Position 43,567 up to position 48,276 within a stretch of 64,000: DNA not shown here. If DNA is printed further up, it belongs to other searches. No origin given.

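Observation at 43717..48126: Intact Lys2-type alpha-aminoadipate reductase (A-T-R) in a genome that also encodes cilium genes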

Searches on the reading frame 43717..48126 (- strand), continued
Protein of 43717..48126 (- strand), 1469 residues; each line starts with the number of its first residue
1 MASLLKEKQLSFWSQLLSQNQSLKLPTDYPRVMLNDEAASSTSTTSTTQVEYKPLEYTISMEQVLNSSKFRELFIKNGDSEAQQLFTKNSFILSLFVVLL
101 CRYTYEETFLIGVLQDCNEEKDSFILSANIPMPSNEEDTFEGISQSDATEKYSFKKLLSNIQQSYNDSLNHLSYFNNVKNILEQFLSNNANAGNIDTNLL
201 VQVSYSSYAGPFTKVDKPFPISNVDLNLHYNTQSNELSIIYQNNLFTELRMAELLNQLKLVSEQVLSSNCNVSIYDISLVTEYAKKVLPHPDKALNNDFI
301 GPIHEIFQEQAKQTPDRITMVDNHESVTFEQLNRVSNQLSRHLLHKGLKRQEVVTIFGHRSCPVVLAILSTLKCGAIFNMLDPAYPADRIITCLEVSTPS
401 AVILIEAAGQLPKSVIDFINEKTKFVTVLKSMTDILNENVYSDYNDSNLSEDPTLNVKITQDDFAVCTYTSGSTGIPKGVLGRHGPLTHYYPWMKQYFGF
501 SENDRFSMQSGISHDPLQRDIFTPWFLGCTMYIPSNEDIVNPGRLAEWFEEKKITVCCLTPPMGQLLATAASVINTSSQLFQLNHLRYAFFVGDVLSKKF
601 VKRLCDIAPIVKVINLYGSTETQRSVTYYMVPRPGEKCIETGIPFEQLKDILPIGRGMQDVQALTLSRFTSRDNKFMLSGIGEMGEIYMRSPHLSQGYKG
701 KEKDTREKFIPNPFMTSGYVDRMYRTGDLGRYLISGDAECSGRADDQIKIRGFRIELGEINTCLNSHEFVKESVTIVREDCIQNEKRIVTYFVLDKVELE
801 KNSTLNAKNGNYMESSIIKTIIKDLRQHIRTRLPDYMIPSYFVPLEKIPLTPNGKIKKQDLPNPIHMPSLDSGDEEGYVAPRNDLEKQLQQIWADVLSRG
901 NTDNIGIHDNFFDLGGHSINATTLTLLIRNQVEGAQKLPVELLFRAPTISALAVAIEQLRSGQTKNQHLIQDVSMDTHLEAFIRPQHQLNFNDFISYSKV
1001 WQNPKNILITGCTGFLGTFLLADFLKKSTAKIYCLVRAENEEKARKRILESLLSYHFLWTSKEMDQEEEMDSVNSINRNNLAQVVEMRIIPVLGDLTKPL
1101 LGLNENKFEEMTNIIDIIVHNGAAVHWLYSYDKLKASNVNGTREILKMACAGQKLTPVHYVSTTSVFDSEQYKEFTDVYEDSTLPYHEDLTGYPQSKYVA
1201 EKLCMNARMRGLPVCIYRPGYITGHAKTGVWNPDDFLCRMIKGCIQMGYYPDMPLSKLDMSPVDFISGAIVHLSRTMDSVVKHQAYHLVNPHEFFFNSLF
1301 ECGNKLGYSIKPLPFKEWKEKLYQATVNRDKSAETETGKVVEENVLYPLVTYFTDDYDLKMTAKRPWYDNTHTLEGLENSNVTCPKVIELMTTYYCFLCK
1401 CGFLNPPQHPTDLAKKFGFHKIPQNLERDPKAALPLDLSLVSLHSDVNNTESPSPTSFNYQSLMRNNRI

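Call 22: search_protein_families(library=ncbifam, proteins=[P0003, P0005, P0007, P0014, P0044, P0096, P0107], max_evalue=1e-100)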
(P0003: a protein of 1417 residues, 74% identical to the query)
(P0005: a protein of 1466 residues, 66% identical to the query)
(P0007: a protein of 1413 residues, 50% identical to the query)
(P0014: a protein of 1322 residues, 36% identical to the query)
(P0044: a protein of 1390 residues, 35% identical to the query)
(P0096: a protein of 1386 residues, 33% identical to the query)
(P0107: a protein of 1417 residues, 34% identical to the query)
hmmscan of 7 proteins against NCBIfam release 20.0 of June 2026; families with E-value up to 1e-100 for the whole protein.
P0003 (1417 aa): 3 families
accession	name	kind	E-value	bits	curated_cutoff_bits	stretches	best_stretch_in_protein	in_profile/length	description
TIGR03443.1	alpha_am_amid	equivalog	1.2e-287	957.3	1030.1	1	14-968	2-922/1390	L-aminoadipate-semialdehyde dehydrogenase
NF038078.1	NRPS_MxcG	equivalog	2.8e-121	406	2300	0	289-965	450-1043/1442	myxochelin non-ribosomal peptide synthetase MxcG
NF047350.1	aureusi_NRPS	equivalog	4.7e-109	365.4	2500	0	409-798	1521-1866/2373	aureusimine non-ribosomal peptide synthetase AusA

P0005 (1466 aa): 3 families
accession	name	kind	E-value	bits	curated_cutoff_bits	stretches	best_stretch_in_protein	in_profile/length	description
TIGR03443.1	alpha_am_amid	equivalog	0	1042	1030.1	1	14-1410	2-1364/1390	L-aminoadipate-semialdehyde dehydrogenase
NF038078.1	NRPS_MxcG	equivalog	3.6e-141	471.9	2300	1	293-1392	457-1429/1442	myxochelin non-ribosomal peptide synthetase MxcG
NF047350.1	aureusi_NRPS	equivalog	1.3e-115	387.1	2500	0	65-962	179-980/2373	aureusimine non-ribosomal peptide synthetase AusA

P0007 (1413 aa): 5 families
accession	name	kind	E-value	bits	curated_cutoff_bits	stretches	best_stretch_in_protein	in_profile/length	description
TIGR03443.1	alpha_am_amid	equivalog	0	1019.8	1030.1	2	674-1376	677-1378/1390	L-aminoadipate-semialdehyde dehydrogenase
NF038078.1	NRPS_MxcG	equivalog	4.6e-156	521.2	2300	1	276-1348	458-1434/1442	myxochelin non-ribosomal peptide synthetase MxcG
NF047350.1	aureusi_NRPS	equivalog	1.5e-121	406.9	2500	0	199-906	338-978/2373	aureusimine non-ribosomal peptide synthetase AusA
TIGR01733.1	AA-adenyl-dom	subfamily_domain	2.2e-103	346.2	317.4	1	301-727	1-408/409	amino acid adenylation domain-containing protein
NF004282.0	PRK05691.1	subfamily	2.4e-103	345.8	4090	0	637-943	2526-2819/4334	non-ribosomal peptide synthase/polyketide synthase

P0014 (1322 aa): 6 families
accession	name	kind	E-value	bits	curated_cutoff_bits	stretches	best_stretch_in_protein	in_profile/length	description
TIGR03443.1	alpha_am_amid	equivalog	0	1336.1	1030.1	2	25-736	2-751/1390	L-aminoadipate-semialdehyde dehydrogenase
NF038078.1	NRPS_MxcG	equivalog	1.3e-151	506.5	2300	1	271-1293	457-1441/1442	myxochelin non-ribosomal peptide synthetase MxcG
NF047350.1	aureusi_NRPS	equivalog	3.1e-119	399.2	2500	1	23-1218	1167-2311/2373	aureusimine non-ribosomal peptide synthetase AusA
TIGR01733.1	AA-adenyl-dom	subfamily_domain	4.9e-119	397.8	317.4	1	297-714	1-408/409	amino acid adenylation domain-containing protein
NF004282.0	PRK05691.1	subfamily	3.9e-112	375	4090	1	20-875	864-1707/4334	non-ribosomal peptide synthase/polyketide synthase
NF041803.1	NRPS_SolG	exception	6.1e-103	345.3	2200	1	274-872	563-1154/1163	solanimycin non-ribosomal peptide synthetase SolG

P0044 (1390 aa): 5 families
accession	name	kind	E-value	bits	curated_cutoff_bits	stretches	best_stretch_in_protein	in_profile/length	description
TIGR03443.1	alpha_am_amid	equivalog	0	1699.8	1030.1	1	9-1372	1-1363/1390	L-aminoadipate-semialdehyde dehydrogenase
NF038078.1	NRPS_MxcG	equivalog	4.6e-127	425.1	2300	1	219-1317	400-1390/1442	myxochelin non-ribosomal peptide synthetase MxcG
TIGR01733.1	AA-adenyl-dom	subfamily_domain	5.1e-111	371.4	317.4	1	303-756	1-408/409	amino acid adenylation domain-containing protein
NF047350.1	aureusi_NRPS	equivalog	1.1e-104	350.9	2500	0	207-927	349-983/2373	aureusimine non-ribosomal peptide synthetase AusA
TIGR01746.1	Thioester-redct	subfamily_domain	4.4e-101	338.8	213.35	1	999-1365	2-371/371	thioester reductase domain-containing protein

P0096 (1386 aa): 5 families
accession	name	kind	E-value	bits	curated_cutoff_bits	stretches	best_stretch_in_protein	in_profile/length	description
TIGR03443.1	alpha_am_amid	equivalog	0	1828.4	1030.1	1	11-1376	2-1374/1390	L-aminoadipate-semialdehyde dehydrogenase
NF047350.1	aureusi_NRPS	equivalog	4.3e-146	488.2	2500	0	199-945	350-982/2373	aureusimine non-ribosomal peptide synthetase AusA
NF038078.1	NRPS_MxcG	equivalog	3.2e-127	425.7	2300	0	806-1360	918-1440/1442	myxochelin non-ribosomal peptide synthetase MxcG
TIGR01733.1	AA-adenyl-dom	subfamily_domain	2e-112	376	317.4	1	296-754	2-408/409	amino acid adenylation domain-containing protein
TIGR01746.1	Thioester-redct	subfamily_domain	3.4e-101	339.1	213.35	1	997-1358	3-370/371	thioester reductase domain-containing protein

P0107 (1417 aa): 4 families
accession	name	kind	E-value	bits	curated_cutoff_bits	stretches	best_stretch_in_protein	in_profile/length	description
TIGR03443.1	alpha_am_amid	equivalog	0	1973.6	1030.1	1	12-1407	4-1374/1390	L-aminoadipate-semialdehyde dehydrogenase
NF038078.1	NRPS_MxcG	equivalog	6.3e-114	381.6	2300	0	824-1390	918-1441/1442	myxochelin non-ribosomal peptide synthetase MxcG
TIGR01733.1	AA-adenyl-dom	subfamily_domain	1.2e-112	376.7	317.4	1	310-771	1-408/409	amino acid adenylation domain-containing protein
TIGR01746.1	Thioester-redct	subfamily_domain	9e-102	341.1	213.35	1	1008-1388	1-371/371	thioester reductase domain-containing protein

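Call 37: find_encoding_contigs(protein=P0003, flank=10000, max_places=3)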
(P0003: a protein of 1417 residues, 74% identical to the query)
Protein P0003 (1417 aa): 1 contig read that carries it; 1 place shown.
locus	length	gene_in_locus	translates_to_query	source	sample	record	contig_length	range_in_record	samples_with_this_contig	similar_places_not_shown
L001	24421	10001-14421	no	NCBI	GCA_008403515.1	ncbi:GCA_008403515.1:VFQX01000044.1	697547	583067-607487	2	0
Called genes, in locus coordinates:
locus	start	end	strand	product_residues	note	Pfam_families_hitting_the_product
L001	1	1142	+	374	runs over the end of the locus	PF00112:Peptidase_C1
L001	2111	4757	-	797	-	PF00071:Ras, PF08477:Roc (weak)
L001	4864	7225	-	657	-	PF17900:Peptidase_M1_N, PF01433:Peptidase_M1, PF09127:Leuk-A4-hydro_C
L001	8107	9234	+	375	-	PF00022:Actin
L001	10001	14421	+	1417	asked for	PF00668:Condensation (faint), PF00501:AMP-binding, PF13193:AMP-binding_C (faint), PF00550:PP-binding, PF07993:NAD_binding_4, PF01073:3Beta_HSD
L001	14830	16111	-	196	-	PF00025:Arf, PF03193:RsgA_GTPase (faint), PF00071:Ras, PF01926:MMR_HSR1 (weak), PF08477:Roc, PF00009:GTP_EFTU (weak)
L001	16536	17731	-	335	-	PF00108:Thiolase_N, PF02803:Thiolase_C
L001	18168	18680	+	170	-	PF09849:DUF2076, PF06747:CHCH (weak)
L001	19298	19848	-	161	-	-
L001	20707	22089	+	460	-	-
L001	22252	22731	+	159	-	-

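Call 38: find_encoding_contigs(protein=P0005, flank=10000, max_places=3)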
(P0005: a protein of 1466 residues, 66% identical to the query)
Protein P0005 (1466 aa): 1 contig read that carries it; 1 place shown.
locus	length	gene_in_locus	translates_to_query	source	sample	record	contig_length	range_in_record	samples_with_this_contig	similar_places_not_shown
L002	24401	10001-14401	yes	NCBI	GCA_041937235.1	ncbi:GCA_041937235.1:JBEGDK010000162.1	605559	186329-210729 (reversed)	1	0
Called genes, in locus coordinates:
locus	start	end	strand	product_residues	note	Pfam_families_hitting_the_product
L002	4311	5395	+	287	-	-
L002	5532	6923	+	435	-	PF00249:Myb_DNA-binding, PF15963:Myb_DNA-bind_7 (weak), PF13921:Myb_DNA-bind_6 (weak)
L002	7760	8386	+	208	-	PF00025:Arf, PF00071:Ras, PF08477:Roc, PF00009:GTP_EFTU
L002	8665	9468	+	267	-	-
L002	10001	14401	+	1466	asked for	PF00501:AMP-binding, PF00550:PP-binding, PF01073:3Beta_HSD, PF01370:Epimerase, PF07993:NAD_binding_4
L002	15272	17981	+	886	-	-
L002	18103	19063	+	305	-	PF01398:JAB, PF13012:MitMem_reg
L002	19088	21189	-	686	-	PF00097:zf-C3HC4 (weak), PF12678:zf-rbx1 (weak), PF13445:zf-RING_UBOX (weak), PF13639:zf-RING_2, PF13920:zf-C3HC4_3 (weak), PF14634:zf-RING_5 (faint), PF23419:WD40_RFWD3 (weak)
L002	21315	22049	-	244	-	PF26577:TSEN34_N, PF01974:tRNA_int_endo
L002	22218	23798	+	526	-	PF08740:BCS1_N, PF00004:AAA, PF25426:AAA_lid_BCS1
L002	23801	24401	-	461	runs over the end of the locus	PF02002:TFIIE_alpha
